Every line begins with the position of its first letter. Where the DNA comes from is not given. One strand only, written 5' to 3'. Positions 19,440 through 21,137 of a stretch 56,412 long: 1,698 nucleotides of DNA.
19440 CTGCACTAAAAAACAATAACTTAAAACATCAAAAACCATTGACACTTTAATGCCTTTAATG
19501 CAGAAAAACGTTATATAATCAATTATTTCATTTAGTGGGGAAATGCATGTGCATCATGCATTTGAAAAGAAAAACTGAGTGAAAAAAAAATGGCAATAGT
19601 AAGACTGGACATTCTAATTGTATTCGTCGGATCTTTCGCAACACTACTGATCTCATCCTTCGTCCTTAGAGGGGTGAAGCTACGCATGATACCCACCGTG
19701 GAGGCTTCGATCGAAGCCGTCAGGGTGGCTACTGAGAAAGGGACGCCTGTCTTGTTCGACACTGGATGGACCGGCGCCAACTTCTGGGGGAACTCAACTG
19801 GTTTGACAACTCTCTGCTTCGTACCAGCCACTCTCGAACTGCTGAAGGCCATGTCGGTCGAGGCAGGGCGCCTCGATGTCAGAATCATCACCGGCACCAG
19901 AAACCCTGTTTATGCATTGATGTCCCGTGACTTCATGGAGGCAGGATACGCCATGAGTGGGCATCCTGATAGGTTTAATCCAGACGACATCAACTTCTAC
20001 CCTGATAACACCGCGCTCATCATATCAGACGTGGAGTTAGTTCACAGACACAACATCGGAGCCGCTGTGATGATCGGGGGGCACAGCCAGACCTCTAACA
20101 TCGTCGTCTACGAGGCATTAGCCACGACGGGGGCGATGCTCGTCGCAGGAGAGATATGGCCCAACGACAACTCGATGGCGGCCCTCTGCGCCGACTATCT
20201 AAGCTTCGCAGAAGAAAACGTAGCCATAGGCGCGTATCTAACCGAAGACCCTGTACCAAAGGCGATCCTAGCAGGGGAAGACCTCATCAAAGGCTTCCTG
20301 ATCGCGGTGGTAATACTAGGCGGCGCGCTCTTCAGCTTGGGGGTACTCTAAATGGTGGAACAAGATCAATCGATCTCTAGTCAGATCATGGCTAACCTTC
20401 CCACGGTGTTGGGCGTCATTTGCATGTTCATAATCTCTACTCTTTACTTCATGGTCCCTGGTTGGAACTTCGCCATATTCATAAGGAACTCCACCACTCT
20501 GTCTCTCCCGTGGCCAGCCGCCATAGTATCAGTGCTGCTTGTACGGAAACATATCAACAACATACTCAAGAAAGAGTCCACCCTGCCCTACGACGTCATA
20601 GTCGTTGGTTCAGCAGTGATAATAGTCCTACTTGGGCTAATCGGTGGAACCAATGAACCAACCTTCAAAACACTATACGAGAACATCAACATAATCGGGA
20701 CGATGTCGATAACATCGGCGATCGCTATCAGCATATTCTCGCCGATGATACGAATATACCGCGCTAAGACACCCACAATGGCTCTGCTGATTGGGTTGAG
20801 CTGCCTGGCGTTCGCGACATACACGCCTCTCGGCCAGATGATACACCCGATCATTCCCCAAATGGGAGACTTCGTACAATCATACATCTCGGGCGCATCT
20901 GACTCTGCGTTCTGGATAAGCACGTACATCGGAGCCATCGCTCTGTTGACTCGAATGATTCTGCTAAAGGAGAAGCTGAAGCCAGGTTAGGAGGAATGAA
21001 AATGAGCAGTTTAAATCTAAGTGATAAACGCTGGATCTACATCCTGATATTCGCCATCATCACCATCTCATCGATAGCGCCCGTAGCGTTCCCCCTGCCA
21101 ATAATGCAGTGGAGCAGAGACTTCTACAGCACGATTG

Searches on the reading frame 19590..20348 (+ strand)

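Call 6: search_protein_families(library=pfam, proteins=[window:19590-20348:+], max_evalue=0.001)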
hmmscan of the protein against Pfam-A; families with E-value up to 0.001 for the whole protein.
window:19590-20348:+ (253 aa): 1 family
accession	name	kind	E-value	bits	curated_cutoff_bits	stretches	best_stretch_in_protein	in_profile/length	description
PF20539.3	DUF6754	-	1.3e-22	80.6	27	1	9-249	17-247/257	Domain of unknown function (DUF6754)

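Call 46: search_protein_families(library=ncbifam, proteins=[window:19590-20348:+], max_evalue=0.1)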
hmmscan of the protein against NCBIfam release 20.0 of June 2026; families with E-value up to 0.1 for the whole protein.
window:19590-20348:+ (253 aa): 0 families

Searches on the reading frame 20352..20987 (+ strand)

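Call 7: search_protein_families(library=pfam, proteins=[window:20352-20987:+], max_evalue=0.001)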
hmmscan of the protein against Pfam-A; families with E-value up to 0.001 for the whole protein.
window:20352-20987:+ (212 aa): 1 family
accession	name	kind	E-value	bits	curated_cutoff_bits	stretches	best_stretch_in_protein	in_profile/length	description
PF16212.11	PhoLip_ATPase_C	-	0.00019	21.7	28.3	1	87-205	126-241/251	Phospholipid-translocating P-type ATPase C-terminal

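Call 46: search_protein_families(library=ncbifam, proteins=[window:20352-20987:+], max_evalue=0.1)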
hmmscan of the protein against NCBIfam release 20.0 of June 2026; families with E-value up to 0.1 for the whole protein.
window:20352-20987:+ (212 aa): 0 families
